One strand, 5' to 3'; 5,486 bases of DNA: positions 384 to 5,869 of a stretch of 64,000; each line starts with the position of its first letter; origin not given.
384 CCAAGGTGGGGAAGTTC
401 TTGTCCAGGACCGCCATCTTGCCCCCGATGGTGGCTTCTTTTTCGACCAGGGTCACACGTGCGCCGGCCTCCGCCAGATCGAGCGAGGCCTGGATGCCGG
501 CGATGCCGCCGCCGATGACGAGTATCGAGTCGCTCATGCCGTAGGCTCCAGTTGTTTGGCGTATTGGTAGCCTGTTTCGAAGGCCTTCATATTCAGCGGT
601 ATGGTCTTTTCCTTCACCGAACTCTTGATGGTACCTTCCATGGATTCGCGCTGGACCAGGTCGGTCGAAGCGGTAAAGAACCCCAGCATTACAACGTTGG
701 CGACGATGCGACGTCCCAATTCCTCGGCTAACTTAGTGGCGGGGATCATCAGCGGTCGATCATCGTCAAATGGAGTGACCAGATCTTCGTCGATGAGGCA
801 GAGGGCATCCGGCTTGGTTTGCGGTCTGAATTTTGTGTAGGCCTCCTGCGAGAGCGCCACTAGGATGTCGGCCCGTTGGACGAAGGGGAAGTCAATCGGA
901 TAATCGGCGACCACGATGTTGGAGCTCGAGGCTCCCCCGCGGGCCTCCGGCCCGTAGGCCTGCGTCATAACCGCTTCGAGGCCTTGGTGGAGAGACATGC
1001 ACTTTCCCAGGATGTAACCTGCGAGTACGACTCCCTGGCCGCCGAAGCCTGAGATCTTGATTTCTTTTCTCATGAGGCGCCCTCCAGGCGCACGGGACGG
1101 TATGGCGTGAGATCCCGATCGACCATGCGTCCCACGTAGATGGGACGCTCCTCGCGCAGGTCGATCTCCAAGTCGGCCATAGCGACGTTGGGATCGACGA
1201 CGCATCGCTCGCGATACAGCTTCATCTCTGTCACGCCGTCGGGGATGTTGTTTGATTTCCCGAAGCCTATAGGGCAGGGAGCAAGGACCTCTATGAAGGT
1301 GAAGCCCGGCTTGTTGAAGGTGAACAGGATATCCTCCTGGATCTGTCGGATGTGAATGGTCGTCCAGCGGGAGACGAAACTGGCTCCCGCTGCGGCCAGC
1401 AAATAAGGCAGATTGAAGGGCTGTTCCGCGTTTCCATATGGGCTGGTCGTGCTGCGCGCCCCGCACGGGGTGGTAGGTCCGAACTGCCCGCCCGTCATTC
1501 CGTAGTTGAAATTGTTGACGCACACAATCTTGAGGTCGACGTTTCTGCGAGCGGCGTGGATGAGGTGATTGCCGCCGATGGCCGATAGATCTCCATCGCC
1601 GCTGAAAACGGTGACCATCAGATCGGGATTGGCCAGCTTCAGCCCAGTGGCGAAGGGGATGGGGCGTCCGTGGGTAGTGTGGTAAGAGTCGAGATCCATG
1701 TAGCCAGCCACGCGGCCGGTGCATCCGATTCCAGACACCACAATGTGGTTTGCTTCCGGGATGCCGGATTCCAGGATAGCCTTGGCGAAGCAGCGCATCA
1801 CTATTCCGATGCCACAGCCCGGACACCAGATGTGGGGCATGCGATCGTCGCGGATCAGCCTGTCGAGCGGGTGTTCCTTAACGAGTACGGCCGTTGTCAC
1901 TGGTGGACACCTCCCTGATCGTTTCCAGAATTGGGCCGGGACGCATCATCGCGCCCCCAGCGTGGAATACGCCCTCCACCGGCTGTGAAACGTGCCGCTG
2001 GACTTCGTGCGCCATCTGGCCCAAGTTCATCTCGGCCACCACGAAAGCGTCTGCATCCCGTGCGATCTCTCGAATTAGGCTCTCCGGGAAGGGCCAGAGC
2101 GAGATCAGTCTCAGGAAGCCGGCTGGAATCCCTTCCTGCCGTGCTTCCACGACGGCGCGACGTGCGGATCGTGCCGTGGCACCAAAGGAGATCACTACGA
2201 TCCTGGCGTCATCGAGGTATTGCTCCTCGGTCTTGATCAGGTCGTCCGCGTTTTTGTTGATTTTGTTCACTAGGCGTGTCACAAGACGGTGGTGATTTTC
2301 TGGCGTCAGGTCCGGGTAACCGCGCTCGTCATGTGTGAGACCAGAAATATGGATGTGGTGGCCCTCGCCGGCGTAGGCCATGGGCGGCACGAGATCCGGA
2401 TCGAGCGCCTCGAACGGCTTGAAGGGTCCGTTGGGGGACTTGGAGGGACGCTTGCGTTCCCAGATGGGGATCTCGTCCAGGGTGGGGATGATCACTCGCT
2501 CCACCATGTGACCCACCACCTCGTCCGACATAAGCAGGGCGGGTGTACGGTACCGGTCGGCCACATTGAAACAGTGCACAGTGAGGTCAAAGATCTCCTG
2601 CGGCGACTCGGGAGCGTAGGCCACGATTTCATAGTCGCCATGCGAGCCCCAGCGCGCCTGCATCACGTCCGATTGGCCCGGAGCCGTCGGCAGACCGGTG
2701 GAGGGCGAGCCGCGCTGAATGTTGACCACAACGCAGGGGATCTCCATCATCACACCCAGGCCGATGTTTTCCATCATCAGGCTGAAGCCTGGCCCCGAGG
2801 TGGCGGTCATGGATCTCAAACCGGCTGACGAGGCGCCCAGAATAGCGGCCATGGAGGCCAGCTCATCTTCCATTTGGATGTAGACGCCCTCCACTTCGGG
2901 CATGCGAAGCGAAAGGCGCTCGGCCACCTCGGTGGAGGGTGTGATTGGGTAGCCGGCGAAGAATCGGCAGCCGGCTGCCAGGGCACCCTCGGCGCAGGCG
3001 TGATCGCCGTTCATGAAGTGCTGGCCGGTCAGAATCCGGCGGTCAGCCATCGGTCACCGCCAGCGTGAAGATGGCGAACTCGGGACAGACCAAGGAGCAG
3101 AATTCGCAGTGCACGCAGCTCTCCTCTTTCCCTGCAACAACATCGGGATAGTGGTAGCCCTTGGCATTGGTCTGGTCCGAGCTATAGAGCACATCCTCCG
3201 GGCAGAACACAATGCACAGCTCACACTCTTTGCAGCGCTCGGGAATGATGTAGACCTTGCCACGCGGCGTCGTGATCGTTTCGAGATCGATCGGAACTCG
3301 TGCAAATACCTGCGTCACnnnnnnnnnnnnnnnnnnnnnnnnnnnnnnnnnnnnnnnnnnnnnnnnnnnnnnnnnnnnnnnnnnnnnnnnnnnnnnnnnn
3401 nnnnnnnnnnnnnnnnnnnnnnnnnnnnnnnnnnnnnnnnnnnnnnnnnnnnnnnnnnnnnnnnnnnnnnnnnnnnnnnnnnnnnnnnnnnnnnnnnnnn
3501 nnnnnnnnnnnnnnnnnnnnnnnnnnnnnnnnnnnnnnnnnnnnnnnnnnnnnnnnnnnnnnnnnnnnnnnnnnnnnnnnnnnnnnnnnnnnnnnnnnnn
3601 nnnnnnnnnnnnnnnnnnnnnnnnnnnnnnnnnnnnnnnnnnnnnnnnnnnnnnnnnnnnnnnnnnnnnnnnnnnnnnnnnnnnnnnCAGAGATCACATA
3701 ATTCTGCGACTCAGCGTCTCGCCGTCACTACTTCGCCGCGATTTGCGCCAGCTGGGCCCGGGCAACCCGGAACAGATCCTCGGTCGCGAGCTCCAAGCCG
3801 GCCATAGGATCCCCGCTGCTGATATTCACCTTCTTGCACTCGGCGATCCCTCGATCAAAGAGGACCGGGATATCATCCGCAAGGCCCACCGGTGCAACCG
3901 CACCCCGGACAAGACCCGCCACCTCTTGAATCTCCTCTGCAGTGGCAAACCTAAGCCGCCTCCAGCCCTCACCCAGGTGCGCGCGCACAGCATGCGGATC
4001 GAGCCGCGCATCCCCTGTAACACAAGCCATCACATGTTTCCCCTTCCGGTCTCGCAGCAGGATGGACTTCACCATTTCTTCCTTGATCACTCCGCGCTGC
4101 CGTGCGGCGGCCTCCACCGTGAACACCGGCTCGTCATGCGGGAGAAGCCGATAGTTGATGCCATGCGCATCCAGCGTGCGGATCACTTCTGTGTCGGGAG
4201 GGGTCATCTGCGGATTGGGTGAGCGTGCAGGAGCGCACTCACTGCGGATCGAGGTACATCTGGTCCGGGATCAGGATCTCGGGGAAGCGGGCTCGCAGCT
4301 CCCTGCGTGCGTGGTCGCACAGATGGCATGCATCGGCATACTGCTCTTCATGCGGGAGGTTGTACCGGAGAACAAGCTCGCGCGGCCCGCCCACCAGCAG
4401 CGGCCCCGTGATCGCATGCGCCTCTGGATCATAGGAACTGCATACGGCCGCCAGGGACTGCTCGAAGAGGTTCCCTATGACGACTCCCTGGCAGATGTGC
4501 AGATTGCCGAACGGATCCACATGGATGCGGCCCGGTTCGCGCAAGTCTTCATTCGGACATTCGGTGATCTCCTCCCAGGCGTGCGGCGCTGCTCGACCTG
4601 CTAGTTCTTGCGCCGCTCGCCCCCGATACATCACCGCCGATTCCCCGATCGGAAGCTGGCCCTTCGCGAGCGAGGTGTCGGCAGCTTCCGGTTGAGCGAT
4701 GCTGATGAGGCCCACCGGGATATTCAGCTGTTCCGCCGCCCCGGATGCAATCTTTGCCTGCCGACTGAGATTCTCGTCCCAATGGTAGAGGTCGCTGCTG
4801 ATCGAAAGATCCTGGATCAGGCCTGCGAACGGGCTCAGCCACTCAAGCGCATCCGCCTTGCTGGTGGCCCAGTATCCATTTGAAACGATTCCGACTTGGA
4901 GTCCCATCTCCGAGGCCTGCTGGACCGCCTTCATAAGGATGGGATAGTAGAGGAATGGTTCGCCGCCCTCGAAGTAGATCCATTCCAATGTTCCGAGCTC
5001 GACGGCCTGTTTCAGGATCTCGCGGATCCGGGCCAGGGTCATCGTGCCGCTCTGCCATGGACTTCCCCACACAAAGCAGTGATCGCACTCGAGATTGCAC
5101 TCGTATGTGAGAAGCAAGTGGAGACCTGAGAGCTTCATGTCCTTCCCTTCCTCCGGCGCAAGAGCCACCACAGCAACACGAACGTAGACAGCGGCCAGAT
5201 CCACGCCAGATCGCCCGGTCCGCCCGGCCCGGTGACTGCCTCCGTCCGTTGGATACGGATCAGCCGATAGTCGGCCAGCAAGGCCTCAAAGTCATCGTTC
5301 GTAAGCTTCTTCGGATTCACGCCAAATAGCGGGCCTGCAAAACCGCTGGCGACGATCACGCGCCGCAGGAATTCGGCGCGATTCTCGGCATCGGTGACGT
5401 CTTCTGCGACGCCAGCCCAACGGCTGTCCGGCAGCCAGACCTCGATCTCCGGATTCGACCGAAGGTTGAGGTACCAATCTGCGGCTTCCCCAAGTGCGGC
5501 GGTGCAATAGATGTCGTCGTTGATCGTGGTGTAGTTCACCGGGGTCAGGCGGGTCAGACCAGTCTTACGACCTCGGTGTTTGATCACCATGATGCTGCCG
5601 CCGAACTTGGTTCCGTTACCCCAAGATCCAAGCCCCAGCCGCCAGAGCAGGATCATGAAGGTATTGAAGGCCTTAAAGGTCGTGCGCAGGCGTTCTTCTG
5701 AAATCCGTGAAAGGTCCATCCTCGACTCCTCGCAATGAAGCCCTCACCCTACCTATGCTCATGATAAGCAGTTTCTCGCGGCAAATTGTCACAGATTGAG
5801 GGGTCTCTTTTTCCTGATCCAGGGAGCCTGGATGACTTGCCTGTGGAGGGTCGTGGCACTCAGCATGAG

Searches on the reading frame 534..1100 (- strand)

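Call 99: search_protein_families(library=ncbifam, proteins=[window:534-1100:-], max_evalue=1e-10)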
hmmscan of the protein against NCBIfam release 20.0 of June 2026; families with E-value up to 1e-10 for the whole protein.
window:534-1100:- (188 aa): 15 families
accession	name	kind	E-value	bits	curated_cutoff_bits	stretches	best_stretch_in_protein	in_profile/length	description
NF006323.0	PRK08537.1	equivalog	1.7e-59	200.2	235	1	10-183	1-180/181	2-oxoacid:ferredoxin oxidoreductase subunit gamma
NF006211.0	PRK08338.1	equivalog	1e-35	122.7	239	1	13-181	2-168/170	2-oxoacid:ferredoxin oxidoreductase subunit gamma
NF006275.0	PRK08441.1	equivalog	1.4e-25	89.9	216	1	10-185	1-182/185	2-oxoglutarate-acceptor oxidoreductase subunit OorC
TIGR03710.1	OAFO_sf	subfamily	3.1e-22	78.9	482.75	1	14-186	4-178/561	2-oxoacid:acceptor oxidoreductase subunit alpha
NF005323.0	PRK06853.1-3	equivalog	1.7e-21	77.1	238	0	118-182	133-196/197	indolepyruvate oxidoreductase subunit beta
NF005325.0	PRK06853.1-5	equivalog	7.3e-20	71.5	230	0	118-181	129-191/192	indolepyruvate oxidoreductase subunit beta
TIGR02175.1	PorC_KorC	subfamily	4.4e-19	68.9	81.1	1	13-182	3-176/177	2-oxoacid:acceptor oxidoreductase, gamma subunit, pyruvate/2-ketoisovalerate family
TIGR03334.1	IOR_beta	equivalog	3.5e-18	66.2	205.8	0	119-178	128-188/189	indolepyruvate ferredoxin oxidoreductase subunit beta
NF005322.0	PRK06853.1-2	equivalog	5.3e-17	62.2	237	0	117-183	130-195/197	indolepyruvate oxidoreductase subunit beta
NF005324.0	PRK06853.1-4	equivalog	9.5e-16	58.2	222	0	10-85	1-75/196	indolepyruvate oxidoreductase subunit beta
NF004916.0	PRK06274.1-2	equivalog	1.3e-15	58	227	1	11-180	2-175/178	indolepyruvate oxidoreductase subunit beta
NF045762.1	PhenlGlyoxDHPadE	equivalog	1.6e-13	50.9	300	1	13-181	3-179/187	NADH-dependent phenylglyoxylate dehydrogenase subunit gamma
NF006321.0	PRK08534.1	equivalog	4.2e-13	49.4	225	0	117-183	113-179/181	pyruvate ferredoxin oxidoreductase subunit gamma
NF005326.0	PRK06853.1-6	equivalog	1.4e-12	47.8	348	0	117-184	131-199/202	indolepyruvate oxidoreductase subunit beta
NF040683.1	PorC_Meth_Thtga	equivalog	1.8e-11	44.1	270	1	12-183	2-175/177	pyruvate synthase subunit PorC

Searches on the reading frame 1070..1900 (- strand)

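Call 42: search_protein_families(library=pfam, proteins=[window:1070-1900:-], max_evalue=1)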
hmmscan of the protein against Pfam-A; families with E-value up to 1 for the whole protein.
window:1070-1900:- (276 aa): 2 families
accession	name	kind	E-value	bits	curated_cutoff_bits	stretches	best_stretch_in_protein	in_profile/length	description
PF02775.26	TPP_enzyme_C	-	2.8e-29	102.3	21.9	1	65-205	19-151/151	Thiamine pyrophosphate enzyme, C-terminal TPP binding domain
PF14829.11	GPAT_N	-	0.17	12.3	25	1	36-57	39-60/76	Glycerol-3-phosphate acyltransferase N-terminal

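Call 99: search_protein_families(library=ncbifam, proteins=[window:1070-1900:-], max_evalue=1e-10)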
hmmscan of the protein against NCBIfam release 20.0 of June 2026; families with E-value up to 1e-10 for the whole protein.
window:1070-1900:- (276 aa): 8 families
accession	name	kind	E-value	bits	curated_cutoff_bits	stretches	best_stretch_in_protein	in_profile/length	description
NF007207.0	PRK09628.1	equivalog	1.7e-67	228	364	1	13-236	6-229/277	2-oxoglutarate ferredoxin oxidoreductase subunit beta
NF008820.0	PRK11866.1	equivalog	5.9e-61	206.4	402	1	19-217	12-208/287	2-oxoacid ferredoxin oxidoreductase subunit beta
TIGR02177.1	PorB_KorB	subfamily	1.1e-54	185.9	261.9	1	24-211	2-189/286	2-oxoacid:acceptor oxidoreductase, beta subunit, pyruvate/2-ketoisovalerate family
NF041171.1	Oxoac_fdxbeta_Archa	equivalog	1.4e-51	175.5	423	1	25-211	5-191/296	2-oxoacid:ferredoxin oxidoreductase subunit beta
NF008821.0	PRK11869.1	equivalog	2.9e-48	164.2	438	1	17-218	8-208/286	2-oxoacid ferredoxin oxidoreductase subunit beta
NF008818.0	PRK11864.1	subfamily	1.5e-20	73.6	405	1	23-215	18-214/300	3-methyl-2-oxobutanoate dehydrogenase subunit beta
NF008819.1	PRK11865.1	equivalog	1.7e-17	63.7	405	1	23-216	18-219/300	pyruvate synthase subunit PorB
NF045766.1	PhenlGlyoxDHPadI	equivalog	4.1e-11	42.3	700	1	91-214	229-359/443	NADH-dependent phenylglyoxylate dehydrogenase subunit beta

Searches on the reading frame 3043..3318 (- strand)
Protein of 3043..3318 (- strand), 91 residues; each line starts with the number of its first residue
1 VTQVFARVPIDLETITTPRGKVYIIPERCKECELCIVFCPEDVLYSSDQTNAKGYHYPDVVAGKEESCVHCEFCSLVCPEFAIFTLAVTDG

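Call 42: search_protein_families(library=pfam, proteins=[window:3043-3318:-], max_evalue=1)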
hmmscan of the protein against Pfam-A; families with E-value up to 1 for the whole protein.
window:3043-3318:- (91 aa): 16 families
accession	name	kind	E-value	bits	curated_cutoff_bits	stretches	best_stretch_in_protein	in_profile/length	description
PF12838.12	Fer4_7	-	4.2e-10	40.4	27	1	28-80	1-50/52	4Fe-4S dicluster domain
PF00037.32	Fer4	-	5.8e-10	39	21.1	2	22-44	1-23/24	4Fe-4S binding domain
PF12837.12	Fer4_6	-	3.3e-08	33.6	25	2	21-44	1-24/24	4Fe-4S binding domain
PF12797.12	Fer4_2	-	9e-08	32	24.5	2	21-41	2-22/22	4Fe-4S binding domain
PF13237.11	Fer4_10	-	4.3e-07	30.2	25.5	2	21-79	1-53/53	4Fe-4S dicluster domain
PF12800.12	Fer4_4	-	2.3e-06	27.9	24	2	26-41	1-16/17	4Fe-4S binding domain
PF14697.11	Fer4_21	-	3.5e-06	27.5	35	2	26-79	5-52/59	4Fe-4S dicluster domain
PF13187.11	Fer4_9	-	6.2e-06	26.6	27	2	28-82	1-51/52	4Fe-4S dicluster domain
PF13183.11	Fer4_8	-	6.6e-06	27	27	2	66-82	3-19/68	4Fe-4S dicluster domain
PF13534.11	Fer4_17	-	6.6e-06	27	22.2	2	67-80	45-58/61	4Fe-4S dicluster domain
PF13484.11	Fer4_16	-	0.00014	23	30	1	28-79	1-64/66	4Fe-4S double cluster binding domain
PF25160.1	LdpA_Fe-S-bd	-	0.0023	18.1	27.6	1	22-44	21-43/49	LdpA Fe-S cluster-binding domain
PF12798.12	Fer4_3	-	0.0038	18.4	27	2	29-42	1-14/15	4Fe-4S binding domain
PF13370.11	Fer4_13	-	0.017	16.3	24.5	0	27-41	4-18/58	4Fe-4S single cluster domain of Ferredoxin I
PF13746.11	Fer4_18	-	0.34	11.6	27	1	62-80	55-73/114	4Fe-4S dicluster domain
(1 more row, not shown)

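Call 99: search_protein_families(library=ncbifam, proteins=[window:3043-3318:-], max_evalue=1e-10)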
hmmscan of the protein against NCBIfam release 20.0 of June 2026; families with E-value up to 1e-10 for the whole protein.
window:3043-3318:- (91 aa): 2 families
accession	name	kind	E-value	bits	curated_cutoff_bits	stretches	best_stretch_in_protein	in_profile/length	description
NF042987.1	OGOR_delta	exception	1e-13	51.2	125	1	28-83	32-85/89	2-oxoglutarate ferredoxin oxidoreductase subunit delta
NF007205.0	PRK09626.1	equivalog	3.4e-12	46.3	93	1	21-85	11-73/105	2-oxoglutarate-acceptor oxidoreductase subunit OorD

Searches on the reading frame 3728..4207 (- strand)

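Call 42: search_protein_families(library=pfam, proteins=[window:3728-4207:-], max_evalue=1)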
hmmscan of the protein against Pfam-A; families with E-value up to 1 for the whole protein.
window:3728-4207:- (159 aa): 2 families
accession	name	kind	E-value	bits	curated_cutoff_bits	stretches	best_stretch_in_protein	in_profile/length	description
PF04073.20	tRNA_edit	-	2.5e-30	105.5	25.5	1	26-147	2-122/123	Aminoacyl-tRNA editing domain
PF23336.1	HTH_TbsP_C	-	0.048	14.2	27.1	1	116-157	79-120/121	Transcriptional regulator TbsP-like, C-terminal HTH domain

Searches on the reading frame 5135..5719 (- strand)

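Call 42: search_protein_families(library=pfam, proteins=[window:5135-5719:-], max_evalue=1)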
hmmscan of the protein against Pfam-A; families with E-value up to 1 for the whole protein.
window:5135-5719:- (194 aa): 4 families
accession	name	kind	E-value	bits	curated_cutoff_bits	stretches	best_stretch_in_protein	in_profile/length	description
PF04075.20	F420H2_quin_red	-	6.7e-13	49.3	22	1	36-122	17-106/130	F420H(2)-dependent quinone reductase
PF01243.27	PNPOx_N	-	0.14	13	28.1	1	54-121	24-89/120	Pyridoxamine 5'-phosphate oxidase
PF10012.15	DUF2255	-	0.17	12.6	29.8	1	52-97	19-64/115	Uncharacterized protein conserved in bacteria (DUF2255)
PF21698.3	Spo16_C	-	0.18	12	27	1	138-151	20-33/43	Spo16 protein, C-terminal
